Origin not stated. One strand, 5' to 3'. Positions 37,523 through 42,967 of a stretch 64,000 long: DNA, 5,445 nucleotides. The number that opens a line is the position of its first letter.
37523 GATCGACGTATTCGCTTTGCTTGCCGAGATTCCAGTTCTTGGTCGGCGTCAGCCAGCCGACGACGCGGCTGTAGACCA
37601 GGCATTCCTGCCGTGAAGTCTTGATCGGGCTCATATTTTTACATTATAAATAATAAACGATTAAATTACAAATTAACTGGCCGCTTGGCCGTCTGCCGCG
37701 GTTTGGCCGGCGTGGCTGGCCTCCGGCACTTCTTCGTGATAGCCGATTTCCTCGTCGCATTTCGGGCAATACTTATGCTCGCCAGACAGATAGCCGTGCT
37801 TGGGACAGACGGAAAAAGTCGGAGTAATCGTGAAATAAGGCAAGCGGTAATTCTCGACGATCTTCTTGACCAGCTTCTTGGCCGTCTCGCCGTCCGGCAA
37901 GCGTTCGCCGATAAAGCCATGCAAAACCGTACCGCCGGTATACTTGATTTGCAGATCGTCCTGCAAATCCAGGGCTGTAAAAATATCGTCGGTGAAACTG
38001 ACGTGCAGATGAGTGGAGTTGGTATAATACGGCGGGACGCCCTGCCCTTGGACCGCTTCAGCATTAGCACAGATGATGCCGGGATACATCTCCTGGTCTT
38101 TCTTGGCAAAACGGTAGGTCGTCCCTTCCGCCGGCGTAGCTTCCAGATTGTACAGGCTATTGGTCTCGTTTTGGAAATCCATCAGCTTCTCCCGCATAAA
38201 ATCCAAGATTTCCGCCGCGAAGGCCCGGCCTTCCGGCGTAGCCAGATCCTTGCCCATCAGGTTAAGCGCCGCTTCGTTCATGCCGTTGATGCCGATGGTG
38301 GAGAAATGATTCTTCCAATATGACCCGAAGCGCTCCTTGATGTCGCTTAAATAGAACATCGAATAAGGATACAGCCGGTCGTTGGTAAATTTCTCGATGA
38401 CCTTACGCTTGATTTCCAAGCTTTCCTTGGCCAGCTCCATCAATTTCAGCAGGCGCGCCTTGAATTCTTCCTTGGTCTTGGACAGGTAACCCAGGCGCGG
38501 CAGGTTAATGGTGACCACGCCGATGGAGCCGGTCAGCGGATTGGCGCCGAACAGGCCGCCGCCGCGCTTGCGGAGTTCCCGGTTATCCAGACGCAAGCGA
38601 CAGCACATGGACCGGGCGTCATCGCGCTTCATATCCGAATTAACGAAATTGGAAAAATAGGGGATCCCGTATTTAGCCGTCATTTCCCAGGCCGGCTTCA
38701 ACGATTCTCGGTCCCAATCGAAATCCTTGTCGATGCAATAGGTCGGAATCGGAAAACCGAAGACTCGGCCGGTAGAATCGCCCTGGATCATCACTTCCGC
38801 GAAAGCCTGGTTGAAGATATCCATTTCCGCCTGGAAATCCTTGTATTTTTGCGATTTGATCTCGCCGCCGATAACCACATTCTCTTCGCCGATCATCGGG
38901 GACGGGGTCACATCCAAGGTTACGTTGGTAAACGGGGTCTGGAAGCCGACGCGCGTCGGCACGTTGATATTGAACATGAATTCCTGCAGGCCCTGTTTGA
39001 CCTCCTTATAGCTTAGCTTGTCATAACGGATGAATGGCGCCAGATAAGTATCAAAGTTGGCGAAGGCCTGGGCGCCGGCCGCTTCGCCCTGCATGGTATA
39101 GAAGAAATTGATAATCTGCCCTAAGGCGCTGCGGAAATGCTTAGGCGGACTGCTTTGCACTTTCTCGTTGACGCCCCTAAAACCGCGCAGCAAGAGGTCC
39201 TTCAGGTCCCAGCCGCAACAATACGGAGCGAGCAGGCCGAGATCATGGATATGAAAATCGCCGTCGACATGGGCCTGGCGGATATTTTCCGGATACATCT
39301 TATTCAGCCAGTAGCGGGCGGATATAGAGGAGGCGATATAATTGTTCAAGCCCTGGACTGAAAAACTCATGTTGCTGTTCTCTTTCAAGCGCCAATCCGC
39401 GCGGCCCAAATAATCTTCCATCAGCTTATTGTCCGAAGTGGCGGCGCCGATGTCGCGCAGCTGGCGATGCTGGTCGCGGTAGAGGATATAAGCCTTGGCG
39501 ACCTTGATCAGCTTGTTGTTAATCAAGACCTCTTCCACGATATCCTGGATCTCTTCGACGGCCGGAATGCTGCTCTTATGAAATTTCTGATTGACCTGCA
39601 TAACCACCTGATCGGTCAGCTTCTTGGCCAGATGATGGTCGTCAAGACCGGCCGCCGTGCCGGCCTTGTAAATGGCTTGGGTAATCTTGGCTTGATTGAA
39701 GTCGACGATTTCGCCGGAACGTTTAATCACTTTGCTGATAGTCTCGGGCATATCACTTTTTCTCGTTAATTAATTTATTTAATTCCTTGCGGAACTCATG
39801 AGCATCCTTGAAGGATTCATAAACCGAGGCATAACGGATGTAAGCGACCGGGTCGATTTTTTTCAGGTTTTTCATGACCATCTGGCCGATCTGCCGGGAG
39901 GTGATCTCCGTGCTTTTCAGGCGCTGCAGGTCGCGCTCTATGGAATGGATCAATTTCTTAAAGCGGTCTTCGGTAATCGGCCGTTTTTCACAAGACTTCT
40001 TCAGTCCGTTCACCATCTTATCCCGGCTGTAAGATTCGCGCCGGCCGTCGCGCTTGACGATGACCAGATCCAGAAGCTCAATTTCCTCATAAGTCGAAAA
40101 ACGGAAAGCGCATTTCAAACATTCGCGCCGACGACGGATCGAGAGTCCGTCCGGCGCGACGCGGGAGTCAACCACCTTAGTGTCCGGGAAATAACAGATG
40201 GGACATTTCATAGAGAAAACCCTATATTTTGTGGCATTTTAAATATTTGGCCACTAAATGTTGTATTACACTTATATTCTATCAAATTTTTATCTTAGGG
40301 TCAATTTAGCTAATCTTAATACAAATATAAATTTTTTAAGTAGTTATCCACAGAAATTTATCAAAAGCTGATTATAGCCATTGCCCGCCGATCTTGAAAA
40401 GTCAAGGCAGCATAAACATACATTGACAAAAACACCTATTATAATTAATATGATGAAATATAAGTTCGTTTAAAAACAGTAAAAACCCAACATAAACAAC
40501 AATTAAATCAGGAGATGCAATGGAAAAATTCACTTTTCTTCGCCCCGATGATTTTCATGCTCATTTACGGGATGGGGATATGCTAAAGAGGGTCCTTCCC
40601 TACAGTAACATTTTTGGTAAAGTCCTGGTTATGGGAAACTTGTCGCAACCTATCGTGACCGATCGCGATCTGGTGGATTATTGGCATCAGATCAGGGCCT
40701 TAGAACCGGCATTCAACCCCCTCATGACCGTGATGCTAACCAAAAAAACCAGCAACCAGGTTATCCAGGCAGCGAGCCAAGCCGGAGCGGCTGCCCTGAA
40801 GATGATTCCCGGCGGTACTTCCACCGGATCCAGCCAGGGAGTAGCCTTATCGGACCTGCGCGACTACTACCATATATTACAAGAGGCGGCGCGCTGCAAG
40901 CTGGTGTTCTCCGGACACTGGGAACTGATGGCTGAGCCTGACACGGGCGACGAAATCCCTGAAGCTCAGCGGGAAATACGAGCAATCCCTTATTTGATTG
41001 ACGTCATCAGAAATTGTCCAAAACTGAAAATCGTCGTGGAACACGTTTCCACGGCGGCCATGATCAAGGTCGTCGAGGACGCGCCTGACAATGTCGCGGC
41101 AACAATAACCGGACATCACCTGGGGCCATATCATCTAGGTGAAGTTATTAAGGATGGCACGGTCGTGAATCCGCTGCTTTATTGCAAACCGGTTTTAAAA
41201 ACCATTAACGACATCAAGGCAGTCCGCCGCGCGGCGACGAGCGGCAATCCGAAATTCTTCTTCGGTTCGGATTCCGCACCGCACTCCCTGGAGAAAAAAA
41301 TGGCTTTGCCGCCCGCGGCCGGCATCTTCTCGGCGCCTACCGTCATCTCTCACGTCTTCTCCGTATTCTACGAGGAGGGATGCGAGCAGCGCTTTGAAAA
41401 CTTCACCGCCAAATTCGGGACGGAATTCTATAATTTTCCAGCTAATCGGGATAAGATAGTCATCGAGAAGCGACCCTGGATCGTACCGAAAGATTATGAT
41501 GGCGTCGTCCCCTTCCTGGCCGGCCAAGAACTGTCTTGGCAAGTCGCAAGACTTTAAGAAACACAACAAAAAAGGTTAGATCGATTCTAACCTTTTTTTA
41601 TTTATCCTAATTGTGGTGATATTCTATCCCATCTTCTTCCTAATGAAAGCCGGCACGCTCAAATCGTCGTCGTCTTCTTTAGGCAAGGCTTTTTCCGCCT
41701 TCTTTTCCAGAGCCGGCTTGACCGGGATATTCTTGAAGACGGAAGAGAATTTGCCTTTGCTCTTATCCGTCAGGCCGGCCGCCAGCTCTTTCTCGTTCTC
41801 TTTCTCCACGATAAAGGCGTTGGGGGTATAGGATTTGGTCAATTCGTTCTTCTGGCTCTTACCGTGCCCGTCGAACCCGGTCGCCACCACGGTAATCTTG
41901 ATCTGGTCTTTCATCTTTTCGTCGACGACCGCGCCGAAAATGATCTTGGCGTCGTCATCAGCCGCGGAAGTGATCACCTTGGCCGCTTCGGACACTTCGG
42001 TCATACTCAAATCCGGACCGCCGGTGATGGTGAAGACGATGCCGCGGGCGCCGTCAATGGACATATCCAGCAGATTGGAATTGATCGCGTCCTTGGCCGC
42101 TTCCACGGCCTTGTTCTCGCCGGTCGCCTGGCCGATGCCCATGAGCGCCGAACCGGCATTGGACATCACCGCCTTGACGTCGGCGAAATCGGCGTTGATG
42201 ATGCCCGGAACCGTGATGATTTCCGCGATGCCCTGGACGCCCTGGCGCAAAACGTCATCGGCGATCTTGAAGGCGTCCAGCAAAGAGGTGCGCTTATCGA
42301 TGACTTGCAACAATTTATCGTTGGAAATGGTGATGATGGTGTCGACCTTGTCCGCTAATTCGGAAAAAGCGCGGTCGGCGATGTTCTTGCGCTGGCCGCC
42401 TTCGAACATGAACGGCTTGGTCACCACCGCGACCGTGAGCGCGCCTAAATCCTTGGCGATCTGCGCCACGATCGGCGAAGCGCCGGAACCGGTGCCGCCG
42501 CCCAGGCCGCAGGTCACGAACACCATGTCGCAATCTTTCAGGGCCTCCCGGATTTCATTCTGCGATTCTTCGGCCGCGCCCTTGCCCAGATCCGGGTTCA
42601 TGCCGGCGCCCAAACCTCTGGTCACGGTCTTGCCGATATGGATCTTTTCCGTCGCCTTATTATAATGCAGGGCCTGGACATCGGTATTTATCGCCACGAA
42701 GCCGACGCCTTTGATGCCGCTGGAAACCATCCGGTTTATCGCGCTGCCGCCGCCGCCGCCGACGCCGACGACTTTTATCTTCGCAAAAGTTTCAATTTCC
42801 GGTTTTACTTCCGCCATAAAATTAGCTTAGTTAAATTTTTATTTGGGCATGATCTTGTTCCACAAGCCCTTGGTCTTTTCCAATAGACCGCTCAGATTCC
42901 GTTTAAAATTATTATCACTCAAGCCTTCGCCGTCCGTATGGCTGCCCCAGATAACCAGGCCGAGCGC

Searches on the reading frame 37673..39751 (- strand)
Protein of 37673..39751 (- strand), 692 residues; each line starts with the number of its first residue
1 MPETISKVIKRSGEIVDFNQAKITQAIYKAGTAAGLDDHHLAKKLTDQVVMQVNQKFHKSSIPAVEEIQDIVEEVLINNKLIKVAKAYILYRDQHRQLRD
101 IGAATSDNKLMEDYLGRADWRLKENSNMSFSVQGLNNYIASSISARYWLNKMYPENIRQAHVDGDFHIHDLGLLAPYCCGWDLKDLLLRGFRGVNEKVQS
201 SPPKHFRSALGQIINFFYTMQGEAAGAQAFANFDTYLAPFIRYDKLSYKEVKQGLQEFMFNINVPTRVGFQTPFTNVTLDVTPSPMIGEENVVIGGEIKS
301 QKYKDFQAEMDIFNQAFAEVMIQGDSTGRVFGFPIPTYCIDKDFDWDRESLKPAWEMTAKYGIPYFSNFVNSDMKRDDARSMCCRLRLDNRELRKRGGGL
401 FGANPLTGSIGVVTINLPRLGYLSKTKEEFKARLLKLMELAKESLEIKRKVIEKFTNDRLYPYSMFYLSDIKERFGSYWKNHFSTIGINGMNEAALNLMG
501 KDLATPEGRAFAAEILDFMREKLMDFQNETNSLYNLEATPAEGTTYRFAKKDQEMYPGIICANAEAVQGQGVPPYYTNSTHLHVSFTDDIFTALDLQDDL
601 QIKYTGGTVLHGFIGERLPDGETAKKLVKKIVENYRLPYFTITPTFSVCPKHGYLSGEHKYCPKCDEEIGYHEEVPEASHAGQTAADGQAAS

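Call 7: search_protein_families(library=pfam, proteins=[window:37673-39751:-], max_evalue=0.001)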
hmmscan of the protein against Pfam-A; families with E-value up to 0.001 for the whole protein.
window:37673-39751:- (692 aa): 2 families
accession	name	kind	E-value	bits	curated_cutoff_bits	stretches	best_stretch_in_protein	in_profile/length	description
PF13597.11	NRDD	-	7.6e-185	616.2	26.2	1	124-667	1-531/562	Anaerobic ribonucleoside-triphosphate reductase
PF03477.21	ATP-cone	-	2.9e-22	79.4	25.8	1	7-96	2-87/88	ATP cone domain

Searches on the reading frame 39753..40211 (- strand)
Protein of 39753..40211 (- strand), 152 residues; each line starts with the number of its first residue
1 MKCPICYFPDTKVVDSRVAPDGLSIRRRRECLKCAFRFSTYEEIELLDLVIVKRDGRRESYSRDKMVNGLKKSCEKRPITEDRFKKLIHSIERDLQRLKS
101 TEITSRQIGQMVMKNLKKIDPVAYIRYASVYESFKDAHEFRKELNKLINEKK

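Call 87: search_protein_families(library=pfam, proteins=[window:39753-40211:-], max_evalue=0.001)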
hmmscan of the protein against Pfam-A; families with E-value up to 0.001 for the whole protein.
window:39753-40211:- (152 aa): 2 families
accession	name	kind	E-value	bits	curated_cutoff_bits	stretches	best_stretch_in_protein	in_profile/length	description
PF03477.21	ATP-cone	-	2.6e-20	73.2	25.8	1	50-136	2-87/88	ATP cone domain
PF22811.2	Zn_ribbon_NrdR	-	1.6e-19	70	27.2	1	1-42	1-42/42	Transcriptional repressor NrdR-like, N-terminal domain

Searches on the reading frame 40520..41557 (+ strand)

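Call 7: search_protein_families(library=pfam, proteins=[window:40520-41557:+], max_evalue=0.001)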
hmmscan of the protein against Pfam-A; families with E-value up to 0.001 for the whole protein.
window:40520-41557:+ (345 aa): 1 family
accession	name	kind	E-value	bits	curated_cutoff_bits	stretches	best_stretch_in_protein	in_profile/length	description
PF04909.20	Amidohydro_2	-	0.00075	19.8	26.4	0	106-180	117-194/289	Amidohydrolase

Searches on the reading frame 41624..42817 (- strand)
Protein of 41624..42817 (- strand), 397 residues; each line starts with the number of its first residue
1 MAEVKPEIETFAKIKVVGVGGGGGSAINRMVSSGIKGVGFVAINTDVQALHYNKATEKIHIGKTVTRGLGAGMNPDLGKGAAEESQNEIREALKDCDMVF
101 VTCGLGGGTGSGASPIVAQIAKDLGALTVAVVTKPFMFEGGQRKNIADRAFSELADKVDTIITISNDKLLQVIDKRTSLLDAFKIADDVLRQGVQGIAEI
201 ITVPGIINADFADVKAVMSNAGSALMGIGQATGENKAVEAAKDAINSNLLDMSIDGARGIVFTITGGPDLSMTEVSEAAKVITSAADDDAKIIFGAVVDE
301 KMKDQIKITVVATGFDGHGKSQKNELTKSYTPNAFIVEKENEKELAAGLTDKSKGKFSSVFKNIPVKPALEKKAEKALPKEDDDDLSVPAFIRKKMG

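Call 7: search_protein_families(library=pfam, proteins=[window:41624-42817:-], max_evalue=0.001)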
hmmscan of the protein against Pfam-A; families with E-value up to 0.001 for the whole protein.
window:41624-42817:- (397 aa): 2 families
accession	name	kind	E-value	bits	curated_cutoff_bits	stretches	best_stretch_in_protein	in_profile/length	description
PF00091.31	Tubulin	-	6.3e-48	164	33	1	13-173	1-189/190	Tubulin/FtsZ family, GTPase domain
PF12327.13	FtsZ_C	-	2.6e-34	117.8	27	1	222-316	1-95/95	FtsZ family, C-terminal domain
